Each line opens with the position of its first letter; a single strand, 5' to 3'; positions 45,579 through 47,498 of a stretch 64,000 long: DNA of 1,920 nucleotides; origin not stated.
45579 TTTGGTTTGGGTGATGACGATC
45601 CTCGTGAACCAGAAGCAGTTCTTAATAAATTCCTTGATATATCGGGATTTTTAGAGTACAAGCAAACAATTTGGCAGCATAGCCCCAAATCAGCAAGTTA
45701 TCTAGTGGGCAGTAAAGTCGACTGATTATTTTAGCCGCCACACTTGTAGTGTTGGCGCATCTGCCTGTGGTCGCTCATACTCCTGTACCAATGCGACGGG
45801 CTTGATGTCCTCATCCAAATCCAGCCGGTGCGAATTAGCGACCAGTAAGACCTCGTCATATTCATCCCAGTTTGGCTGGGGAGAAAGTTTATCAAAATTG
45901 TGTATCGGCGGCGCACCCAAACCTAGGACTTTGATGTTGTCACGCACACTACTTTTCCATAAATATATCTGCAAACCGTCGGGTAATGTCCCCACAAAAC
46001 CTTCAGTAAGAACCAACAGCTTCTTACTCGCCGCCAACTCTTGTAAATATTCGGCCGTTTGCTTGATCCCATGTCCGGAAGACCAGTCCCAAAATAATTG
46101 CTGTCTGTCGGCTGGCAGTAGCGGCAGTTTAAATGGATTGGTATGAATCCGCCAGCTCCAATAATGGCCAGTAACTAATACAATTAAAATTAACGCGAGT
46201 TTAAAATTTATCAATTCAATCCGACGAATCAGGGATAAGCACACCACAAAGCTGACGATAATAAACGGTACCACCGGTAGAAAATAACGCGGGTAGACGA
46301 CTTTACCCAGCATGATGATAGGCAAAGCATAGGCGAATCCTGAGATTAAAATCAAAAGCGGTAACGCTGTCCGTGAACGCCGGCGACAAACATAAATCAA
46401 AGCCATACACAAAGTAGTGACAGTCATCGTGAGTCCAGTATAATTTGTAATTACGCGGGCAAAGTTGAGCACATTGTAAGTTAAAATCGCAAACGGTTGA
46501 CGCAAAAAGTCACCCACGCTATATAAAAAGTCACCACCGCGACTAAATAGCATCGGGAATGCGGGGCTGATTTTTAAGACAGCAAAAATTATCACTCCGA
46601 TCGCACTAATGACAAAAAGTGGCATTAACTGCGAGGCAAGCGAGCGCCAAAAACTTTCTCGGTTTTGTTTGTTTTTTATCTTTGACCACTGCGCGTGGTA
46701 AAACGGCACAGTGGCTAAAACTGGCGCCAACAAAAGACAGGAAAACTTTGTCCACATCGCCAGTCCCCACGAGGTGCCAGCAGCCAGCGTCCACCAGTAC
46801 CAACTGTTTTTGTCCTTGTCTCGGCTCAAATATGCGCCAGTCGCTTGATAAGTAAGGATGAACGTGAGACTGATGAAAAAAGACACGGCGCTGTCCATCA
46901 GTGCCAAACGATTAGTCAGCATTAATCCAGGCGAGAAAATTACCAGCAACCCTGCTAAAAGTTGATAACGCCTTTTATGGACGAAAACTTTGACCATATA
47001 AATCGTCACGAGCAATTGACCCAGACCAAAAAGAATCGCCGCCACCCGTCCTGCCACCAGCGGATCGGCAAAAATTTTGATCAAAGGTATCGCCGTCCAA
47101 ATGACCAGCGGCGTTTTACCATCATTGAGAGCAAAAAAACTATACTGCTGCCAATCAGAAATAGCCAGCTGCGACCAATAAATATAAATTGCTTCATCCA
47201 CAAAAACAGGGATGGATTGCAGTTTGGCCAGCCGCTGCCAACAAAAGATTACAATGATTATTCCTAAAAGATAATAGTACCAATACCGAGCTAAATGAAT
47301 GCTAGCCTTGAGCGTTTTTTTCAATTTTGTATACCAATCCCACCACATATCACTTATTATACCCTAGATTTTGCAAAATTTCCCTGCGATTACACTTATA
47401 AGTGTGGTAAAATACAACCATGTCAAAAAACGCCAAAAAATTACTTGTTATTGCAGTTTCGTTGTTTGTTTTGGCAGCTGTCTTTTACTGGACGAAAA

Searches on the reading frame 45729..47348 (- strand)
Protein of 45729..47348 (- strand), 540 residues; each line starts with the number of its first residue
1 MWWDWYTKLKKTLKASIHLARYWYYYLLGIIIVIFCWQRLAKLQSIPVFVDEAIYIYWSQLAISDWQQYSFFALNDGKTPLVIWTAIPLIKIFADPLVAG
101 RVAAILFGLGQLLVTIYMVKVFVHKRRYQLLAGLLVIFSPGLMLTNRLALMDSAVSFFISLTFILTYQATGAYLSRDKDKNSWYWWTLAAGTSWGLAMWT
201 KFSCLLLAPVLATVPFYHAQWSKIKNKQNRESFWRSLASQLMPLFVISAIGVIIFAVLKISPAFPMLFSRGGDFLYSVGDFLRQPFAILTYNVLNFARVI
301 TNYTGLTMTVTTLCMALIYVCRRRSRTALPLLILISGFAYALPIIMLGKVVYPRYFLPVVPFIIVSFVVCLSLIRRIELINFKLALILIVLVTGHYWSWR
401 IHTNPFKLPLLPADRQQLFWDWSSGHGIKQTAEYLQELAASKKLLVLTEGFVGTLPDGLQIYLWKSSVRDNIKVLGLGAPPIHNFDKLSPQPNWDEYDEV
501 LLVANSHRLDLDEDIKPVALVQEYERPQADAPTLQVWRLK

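Call 56: search_protein_families(library=pfam, proteins=[window:45729-47348:-], max_evalue=0.0001)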
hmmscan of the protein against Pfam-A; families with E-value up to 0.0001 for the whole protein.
window:45729-47348:- (540 aa): 1 family
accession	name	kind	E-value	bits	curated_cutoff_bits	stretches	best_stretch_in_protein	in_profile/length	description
PF02366.24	PMT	-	3.5e-14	53.4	22.7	1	79-253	63-234/245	Dolichyl-phosphate-mannose-protein mannosyltransferase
